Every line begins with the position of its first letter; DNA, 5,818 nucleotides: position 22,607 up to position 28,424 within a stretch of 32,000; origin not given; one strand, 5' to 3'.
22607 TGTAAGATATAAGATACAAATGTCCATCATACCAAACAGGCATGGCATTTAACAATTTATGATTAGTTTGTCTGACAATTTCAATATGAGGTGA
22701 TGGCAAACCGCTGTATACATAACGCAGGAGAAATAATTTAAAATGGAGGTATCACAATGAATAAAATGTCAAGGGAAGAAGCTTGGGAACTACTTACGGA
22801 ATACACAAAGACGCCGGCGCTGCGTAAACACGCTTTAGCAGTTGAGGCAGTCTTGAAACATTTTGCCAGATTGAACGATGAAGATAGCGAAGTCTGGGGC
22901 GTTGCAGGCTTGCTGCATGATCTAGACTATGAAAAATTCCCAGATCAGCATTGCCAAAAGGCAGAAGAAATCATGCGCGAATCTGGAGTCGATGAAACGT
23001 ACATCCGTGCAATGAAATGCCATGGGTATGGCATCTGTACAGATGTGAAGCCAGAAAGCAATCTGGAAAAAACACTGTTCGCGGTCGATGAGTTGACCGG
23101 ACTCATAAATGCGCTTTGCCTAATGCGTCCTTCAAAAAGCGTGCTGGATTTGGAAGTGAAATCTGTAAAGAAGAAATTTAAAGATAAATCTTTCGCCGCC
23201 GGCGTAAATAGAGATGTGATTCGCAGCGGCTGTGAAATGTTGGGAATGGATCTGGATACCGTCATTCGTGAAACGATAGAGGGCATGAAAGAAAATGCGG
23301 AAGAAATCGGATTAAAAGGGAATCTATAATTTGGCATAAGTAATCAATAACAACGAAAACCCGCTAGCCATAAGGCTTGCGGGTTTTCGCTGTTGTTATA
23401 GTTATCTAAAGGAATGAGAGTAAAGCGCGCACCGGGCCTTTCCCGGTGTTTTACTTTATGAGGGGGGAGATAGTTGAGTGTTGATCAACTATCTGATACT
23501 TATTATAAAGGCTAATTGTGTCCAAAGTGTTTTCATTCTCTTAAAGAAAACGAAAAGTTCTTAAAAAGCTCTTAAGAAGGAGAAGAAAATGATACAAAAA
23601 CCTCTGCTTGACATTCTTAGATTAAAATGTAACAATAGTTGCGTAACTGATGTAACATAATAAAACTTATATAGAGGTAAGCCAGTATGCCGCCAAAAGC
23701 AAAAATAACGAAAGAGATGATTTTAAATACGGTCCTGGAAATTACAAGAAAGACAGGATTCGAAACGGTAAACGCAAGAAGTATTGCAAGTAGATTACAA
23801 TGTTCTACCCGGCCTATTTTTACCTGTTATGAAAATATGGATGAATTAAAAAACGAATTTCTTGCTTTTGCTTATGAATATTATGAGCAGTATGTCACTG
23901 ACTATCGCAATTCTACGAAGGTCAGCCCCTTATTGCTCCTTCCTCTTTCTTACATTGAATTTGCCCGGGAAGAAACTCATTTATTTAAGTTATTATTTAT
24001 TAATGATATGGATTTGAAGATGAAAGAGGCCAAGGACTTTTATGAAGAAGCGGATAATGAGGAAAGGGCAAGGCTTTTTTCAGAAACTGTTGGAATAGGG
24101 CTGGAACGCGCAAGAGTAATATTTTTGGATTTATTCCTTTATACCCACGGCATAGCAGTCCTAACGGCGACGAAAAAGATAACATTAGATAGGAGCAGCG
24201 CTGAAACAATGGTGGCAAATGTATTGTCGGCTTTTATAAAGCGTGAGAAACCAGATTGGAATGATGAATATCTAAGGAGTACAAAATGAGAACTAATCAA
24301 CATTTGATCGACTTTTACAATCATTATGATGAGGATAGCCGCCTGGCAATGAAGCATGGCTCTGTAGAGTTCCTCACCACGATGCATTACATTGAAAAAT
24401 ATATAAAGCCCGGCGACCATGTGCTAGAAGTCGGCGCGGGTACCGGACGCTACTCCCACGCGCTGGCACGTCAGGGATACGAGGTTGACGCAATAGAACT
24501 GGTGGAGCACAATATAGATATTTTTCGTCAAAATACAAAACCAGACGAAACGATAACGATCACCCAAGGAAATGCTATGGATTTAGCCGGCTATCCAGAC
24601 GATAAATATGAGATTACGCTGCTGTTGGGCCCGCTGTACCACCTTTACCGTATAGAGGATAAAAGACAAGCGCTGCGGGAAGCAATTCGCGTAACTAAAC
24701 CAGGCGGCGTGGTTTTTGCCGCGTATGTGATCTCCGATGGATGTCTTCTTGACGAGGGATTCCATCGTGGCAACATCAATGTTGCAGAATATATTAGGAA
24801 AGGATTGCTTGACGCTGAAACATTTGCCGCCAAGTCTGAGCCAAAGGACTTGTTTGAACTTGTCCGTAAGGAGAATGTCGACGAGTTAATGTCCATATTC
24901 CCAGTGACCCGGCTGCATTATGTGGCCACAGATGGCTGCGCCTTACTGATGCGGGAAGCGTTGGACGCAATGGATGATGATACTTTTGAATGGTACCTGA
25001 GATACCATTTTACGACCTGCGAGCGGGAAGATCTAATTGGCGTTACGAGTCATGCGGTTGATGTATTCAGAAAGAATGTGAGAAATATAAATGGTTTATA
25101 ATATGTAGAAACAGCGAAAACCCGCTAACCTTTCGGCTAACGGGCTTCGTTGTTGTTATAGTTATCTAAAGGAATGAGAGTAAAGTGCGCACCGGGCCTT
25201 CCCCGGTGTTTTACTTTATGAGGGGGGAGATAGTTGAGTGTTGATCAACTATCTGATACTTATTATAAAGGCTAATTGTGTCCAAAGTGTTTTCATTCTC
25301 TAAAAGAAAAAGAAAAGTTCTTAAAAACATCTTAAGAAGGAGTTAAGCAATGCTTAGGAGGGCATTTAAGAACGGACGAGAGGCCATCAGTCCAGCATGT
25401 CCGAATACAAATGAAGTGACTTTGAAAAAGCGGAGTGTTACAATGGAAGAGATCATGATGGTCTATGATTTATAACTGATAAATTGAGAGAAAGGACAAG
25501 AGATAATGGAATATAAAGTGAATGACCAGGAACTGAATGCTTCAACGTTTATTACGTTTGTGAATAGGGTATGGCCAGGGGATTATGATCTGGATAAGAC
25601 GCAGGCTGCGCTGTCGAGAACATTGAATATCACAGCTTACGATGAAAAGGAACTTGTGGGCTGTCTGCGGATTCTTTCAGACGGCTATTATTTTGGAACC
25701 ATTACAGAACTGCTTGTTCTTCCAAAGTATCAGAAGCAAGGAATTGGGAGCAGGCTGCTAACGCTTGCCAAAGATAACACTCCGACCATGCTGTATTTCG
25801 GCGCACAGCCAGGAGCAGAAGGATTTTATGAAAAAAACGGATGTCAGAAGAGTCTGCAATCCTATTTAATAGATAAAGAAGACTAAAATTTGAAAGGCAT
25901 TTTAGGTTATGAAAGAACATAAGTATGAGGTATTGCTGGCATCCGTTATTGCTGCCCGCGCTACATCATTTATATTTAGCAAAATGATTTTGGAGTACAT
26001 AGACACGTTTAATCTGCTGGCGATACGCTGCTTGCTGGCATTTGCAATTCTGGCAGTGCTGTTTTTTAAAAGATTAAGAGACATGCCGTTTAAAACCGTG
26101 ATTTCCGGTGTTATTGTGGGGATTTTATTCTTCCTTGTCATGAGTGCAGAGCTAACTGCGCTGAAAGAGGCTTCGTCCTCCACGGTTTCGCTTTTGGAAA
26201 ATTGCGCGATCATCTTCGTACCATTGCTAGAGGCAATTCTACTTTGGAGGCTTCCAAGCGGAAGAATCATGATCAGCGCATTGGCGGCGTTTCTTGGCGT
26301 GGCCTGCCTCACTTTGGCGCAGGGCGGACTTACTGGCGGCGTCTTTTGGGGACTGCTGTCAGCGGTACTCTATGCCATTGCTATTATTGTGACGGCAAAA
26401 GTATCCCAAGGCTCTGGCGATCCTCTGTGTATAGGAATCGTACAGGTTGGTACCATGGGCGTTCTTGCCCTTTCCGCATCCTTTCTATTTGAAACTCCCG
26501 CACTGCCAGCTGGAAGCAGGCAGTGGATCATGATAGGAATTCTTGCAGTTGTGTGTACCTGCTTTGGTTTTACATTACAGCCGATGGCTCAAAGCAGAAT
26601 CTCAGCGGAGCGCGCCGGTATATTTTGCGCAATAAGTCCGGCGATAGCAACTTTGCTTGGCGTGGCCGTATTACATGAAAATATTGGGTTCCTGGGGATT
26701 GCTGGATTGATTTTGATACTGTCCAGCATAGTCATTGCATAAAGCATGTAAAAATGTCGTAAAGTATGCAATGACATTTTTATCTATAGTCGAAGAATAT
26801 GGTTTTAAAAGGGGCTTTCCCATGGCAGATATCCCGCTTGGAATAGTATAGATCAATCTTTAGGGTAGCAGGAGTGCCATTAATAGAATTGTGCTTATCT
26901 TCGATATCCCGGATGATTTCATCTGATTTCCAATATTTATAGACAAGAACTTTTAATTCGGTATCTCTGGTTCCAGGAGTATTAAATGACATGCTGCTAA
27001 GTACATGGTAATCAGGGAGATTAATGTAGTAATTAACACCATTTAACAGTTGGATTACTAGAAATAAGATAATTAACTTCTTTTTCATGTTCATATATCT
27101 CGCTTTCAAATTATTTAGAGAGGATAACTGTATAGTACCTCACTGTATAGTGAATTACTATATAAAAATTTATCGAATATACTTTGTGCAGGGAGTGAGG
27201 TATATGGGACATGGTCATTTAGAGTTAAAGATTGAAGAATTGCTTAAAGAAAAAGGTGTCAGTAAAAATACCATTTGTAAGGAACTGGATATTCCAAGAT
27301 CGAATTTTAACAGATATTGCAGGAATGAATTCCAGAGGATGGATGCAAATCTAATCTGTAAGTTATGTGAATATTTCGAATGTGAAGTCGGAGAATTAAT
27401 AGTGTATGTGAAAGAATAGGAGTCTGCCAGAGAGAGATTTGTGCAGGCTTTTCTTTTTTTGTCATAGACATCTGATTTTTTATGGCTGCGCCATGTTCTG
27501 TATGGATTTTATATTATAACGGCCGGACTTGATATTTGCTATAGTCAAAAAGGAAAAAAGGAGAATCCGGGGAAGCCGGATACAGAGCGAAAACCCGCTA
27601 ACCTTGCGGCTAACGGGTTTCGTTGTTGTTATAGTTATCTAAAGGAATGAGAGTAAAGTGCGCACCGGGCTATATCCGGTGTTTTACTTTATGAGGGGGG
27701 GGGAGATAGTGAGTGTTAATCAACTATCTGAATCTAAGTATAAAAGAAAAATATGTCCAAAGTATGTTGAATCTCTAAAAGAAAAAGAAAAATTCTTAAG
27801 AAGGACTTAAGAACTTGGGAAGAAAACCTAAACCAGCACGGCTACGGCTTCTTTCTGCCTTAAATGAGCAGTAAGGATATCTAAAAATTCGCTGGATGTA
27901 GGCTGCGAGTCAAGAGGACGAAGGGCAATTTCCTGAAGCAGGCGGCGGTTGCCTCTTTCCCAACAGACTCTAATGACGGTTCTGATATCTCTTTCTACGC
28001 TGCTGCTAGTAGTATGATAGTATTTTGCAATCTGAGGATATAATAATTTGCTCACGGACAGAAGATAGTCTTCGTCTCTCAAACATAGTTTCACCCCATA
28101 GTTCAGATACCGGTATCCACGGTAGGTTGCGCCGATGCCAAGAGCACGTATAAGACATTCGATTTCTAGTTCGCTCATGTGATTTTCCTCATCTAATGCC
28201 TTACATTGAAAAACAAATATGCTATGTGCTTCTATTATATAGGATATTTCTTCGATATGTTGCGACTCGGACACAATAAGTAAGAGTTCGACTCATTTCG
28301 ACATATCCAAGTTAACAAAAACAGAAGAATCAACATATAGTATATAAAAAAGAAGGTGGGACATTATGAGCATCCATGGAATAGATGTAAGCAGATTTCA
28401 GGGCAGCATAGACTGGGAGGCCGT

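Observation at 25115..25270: Wobble logic and GNRA loops suggest hairpin 1 functions on the minus strand, giving a candidate ~140-150 nt C-rich sRNA in three paralogous copies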

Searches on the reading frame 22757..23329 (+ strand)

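Call 31: search_protein_families(library=pfam, proteins=[window:22757-23329:+], max_evalue=0.001)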
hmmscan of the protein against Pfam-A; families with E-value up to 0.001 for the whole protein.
window:22757-23329:+ (190 aa): 1 family
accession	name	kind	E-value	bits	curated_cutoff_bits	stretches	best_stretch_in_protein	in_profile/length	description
PF01966.28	HD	-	3.7e-07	30.9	22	1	24-113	3-113/116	HD domain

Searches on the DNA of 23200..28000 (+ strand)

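Call 7: search_rna_families(source=window, start=23200, end=28000, threshold=evalue, max_evalue=10)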
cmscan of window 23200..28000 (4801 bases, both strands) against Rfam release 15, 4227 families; matches with E-value up to 10: 5.
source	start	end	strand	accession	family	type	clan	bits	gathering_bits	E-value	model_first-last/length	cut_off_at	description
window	23336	23405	-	RF04045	mir-2147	Gene; miRNA;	-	21.1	80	0.82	1-85/85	no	mir-2147 microRNA precursor family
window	24183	24286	-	RF02059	STnc50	Gene; sRNA;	-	20.9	55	4.8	1-84/84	no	Salmonella enterica sRNA STnc40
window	24256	24312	+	RF00151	SNORD58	Gene; snRNA; snoRNA; CD-box;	CL00064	18.6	42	2.9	1-65/65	no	Small nucleolar RNA SNORD58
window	27400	27471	+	RF03204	mir-4510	Gene; miRNA;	-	17.4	60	4.9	1-72/72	no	mir-4510 microRNA precursor family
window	23999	24050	+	RF01125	sR4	Gene; snRNA; snoRNA; CD-box;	-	14.3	50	9.5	1-56/56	no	Small nucleolar RNA sR4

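Call 10: search_dna_similar(query=window:25100-25345:+, collection=plasmids, mode=distant, max_evalue=0.001)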
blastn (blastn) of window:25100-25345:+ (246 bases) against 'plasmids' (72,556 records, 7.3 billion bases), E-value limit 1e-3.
No match.

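Call 11: search_dna_similar(query=window:25100-25345:+, collection=phages, mode=distant, max_evalue=0.001)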
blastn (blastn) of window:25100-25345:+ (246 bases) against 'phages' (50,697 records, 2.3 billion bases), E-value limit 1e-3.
Records with a match: 5; places in all: 6; records where one place covers at least 80% of the query: 1.
Best place of each record, by identity: 95-99% 1; 80-90% 1; 60-80% 3.
By first word of the organism name: Bacteriophage 4; Acaryochloris 1.
By host as written in the record: - 4; Acaryochloris marina strain MBIC11017 1.
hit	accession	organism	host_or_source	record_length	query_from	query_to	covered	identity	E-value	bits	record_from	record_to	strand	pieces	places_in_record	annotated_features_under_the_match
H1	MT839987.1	Bacteriophage sp.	human fecal samples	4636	11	241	94%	78.5%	1e-42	178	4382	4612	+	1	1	record has no annotation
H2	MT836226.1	Bacteriophage sp.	human fecal samples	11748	119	228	45%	75.2%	1e-10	73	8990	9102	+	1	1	record has no annotation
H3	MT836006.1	Bacteriophage sp.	human fecal samples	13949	116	217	41%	80.6%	5e-16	90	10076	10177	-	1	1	record has no annotation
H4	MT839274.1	Bacteriophage sp.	human fecal samples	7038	117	196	33%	77.1%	4e-5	55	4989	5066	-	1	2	record has no annotation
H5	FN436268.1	Acaryochloris phage A-HIS1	Acaryochloris marina strain MBIC11017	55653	17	46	12%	96.7%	4e-4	51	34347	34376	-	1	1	none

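Call 12: get_annotated_region(hit=H1, flank=5000)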
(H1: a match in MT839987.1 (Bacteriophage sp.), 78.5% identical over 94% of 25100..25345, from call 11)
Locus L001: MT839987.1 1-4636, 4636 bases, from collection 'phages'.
description: UNVERIFIED: Bacteriophage sp. clone scaffold_17336 genomic sequence.
organism: Bacteriophage sp. (NCBI taxid 38018)
taxonomy: Viruses
host: -; source: human fecal samples; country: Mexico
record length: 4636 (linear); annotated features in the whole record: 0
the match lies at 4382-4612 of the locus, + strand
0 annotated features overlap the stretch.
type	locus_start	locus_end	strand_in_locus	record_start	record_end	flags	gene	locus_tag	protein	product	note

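Call 13: get_annotated_region(hit=H2, flank=5000)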
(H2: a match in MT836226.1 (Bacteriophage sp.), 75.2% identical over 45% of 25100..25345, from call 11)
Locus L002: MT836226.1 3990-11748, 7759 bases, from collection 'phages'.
description: UNVERIFIED: Bacteriophage sp. clone scaffold_1723 genomic sequence.
organism: Bacteriophage sp. (NCBI taxid 38018)
taxonomy: Viruses
host: -; source: human fecal samples; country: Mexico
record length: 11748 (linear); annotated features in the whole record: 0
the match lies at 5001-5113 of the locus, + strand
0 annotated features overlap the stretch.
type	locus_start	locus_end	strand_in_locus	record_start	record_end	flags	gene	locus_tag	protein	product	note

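Call 14: get_annotated_region(hit=H3, flank=5000)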
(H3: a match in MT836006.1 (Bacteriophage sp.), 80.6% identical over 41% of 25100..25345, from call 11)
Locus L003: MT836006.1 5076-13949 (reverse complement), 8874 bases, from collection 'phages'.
description: UNVERIFIED: Bacteriophage sp. clone scaffold_1187 genomic sequence.
organism: Bacteriophage sp. (NCBI taxid 38018)
taxonomy: Viruses
host: -; source: human fecal samples; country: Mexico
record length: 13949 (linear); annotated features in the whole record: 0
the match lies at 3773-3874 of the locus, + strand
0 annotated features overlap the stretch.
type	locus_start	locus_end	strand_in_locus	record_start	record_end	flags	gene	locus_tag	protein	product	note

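Call 15: get_annotated_region(hit=H4, flank=5000)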
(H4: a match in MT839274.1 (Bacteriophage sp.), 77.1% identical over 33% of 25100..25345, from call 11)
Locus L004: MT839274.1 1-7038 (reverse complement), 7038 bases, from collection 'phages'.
description: UNVERIFIED: Bacteriophage sp. clone scaffold_10207 genomic sequence.
organism: Bacteriophage sp. (NCBI taxid 38018)
taxonomy: Viruses
host: -; source: human fecal samples; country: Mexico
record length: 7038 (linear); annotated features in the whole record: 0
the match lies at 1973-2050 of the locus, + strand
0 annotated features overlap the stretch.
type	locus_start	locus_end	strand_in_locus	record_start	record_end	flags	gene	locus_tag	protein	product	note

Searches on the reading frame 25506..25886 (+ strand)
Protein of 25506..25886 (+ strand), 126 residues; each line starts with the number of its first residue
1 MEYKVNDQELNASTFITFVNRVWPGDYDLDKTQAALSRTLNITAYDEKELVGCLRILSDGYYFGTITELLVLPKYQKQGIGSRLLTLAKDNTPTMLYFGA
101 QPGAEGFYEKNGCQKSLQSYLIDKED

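Call 31: search_protein_families(library=pfam, proteins=[window:25506-25886:+], max_evalue=0.001)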
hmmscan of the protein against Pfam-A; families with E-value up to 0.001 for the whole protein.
window:25506-25886:+ (126 aa): 3 families
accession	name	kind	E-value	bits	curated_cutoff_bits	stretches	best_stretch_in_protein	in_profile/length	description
PF13508.13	Acetyltransf_7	-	1e-11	45.5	27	1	43-112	7-81/84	Acetyltransferase (GNAT) domain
PF13673.13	Acetyltransf_10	-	4e-10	40.2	23.6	1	37-113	29-107/128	Acetyltransferase (GNAT) domain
PF00583.31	Acetyltransf_1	-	8.2e-10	39.4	20.7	1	37-112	31-115/116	Acetyltransferase (GNAT) family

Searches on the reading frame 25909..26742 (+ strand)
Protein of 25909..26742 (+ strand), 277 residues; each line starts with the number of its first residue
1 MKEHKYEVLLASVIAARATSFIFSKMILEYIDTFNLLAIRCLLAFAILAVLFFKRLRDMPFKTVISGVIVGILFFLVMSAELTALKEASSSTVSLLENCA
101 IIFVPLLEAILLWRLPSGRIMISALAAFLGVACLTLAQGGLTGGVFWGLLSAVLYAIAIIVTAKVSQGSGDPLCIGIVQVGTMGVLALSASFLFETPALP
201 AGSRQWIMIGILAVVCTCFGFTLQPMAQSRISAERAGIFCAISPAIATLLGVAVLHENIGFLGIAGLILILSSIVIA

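Call 31: search_protein_families(library=pfam, proteins=[window:25909-26742:+], max_evalue=0.001)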
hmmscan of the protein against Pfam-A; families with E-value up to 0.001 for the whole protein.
window:25909-26742:+ (277 aa): 1 family
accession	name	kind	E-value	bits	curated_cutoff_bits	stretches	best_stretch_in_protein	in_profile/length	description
PF00892.27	EamA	-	3e-30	105.7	28.2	2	144-276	3-132/135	EamA-like transporter family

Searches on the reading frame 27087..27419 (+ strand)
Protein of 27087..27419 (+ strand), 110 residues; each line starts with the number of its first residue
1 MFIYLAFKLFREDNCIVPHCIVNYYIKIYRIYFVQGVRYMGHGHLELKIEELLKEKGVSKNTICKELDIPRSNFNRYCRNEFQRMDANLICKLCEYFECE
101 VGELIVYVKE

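Call 31: search_protein_families(library=pfam, proteins=[window:27087-27419:+], max_evalue=0.001)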
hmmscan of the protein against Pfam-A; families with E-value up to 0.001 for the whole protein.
window:27087-27419:+ (110 aa): 1 family
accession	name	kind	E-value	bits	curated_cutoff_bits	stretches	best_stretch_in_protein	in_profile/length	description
PF13443.12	HTH_26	-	1.9e-14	54.1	22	1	48-110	1-63/63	Cro/C1-type HTH DNA-binding domain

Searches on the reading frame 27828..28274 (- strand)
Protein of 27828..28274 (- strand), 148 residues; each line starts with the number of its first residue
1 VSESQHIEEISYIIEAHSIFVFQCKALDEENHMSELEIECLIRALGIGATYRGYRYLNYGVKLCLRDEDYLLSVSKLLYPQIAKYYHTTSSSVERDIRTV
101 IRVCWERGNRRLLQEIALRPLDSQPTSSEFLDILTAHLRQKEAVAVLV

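Call 31: search_protein_families(library=pfam, proteins=[window:27828-28274:-], max_evalue=0.001)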
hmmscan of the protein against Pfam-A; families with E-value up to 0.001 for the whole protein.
window:27828-28274:- (148 aa): 1 family
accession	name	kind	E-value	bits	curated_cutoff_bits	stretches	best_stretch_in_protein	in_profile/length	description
PF08769.17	Spo0A_C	-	1.1e-32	112.6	25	1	39-138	2-104/104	Sporulation initiation factor Spo0A C terminal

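Call 38: find_encoding_contigs(protein=window:27828-28274:-, flank=10000, max_places=6)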
Protein window:27828-28274:- (148 aa): 2 contigs read that carry it; 2 places shown.
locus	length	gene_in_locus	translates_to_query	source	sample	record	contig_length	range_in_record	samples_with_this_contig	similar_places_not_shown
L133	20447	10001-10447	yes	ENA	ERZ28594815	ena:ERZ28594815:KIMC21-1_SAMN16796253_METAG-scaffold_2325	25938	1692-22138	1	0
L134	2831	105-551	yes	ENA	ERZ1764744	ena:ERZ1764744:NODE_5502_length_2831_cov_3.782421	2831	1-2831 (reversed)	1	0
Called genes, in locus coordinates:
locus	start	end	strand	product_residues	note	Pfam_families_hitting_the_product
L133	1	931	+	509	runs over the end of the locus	PF00072:Response_reg, PF12833:HTH_18, PF00165:HTH_AraC (weak)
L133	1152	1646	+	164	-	PF06177:QueT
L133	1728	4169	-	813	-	-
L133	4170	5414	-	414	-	PF05206:TRM13 (faint), PF13679:Methyltransf_32, PF13847:Methyltransf_31, PF13649:Methyltransf_25 (weak)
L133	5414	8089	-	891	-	PF00512:HisKA, PF02518:HATPase_c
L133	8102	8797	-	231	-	PF00072:Response_reg, PF00486:Trans_reg_C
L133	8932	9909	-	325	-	PF01183:Glyco_hydro_25, PF23462:LysM3_NFP (faint), PF01476:LysM, PF23446:LysM1_NFP_LYK (faint), PF23473:LysM3_LYK4_5, PF01476:LysM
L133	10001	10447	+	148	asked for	PF08769:Spo0A_C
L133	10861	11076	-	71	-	PF13443:HTH_26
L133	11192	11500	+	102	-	-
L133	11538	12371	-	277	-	PF00892:EamA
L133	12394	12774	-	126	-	PF00583:Acetyltransf_1, PF13673:Acetyltransf_10, PF13508:Acetyltransf_7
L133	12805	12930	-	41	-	-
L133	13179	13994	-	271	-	PF03848:TehB (weak), PF01209:Ubie_methyltran (weak), PF13489:Methyltransf_23, PF13847:Methyltransf_31, PF08241:Methyltransf_11, PF08242:Methyltransf_12, PF13649:Methyltransf_25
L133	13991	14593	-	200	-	-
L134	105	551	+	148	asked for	PF08769:Spo0A_C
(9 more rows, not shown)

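Call 48: search_protein_families(library=ncbifam, proteins=[window:27828-28274:-], max_evalue=0.00001)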
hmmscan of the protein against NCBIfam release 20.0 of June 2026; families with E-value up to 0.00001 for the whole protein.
window:27828-28274:- (148 aa): 1 family
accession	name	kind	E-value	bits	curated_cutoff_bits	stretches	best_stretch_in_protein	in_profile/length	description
TIGR02875.1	spore_0_A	equivalog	3.4e-27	95.3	200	1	14-144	129-261/262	sporulation transcription factor Spo0A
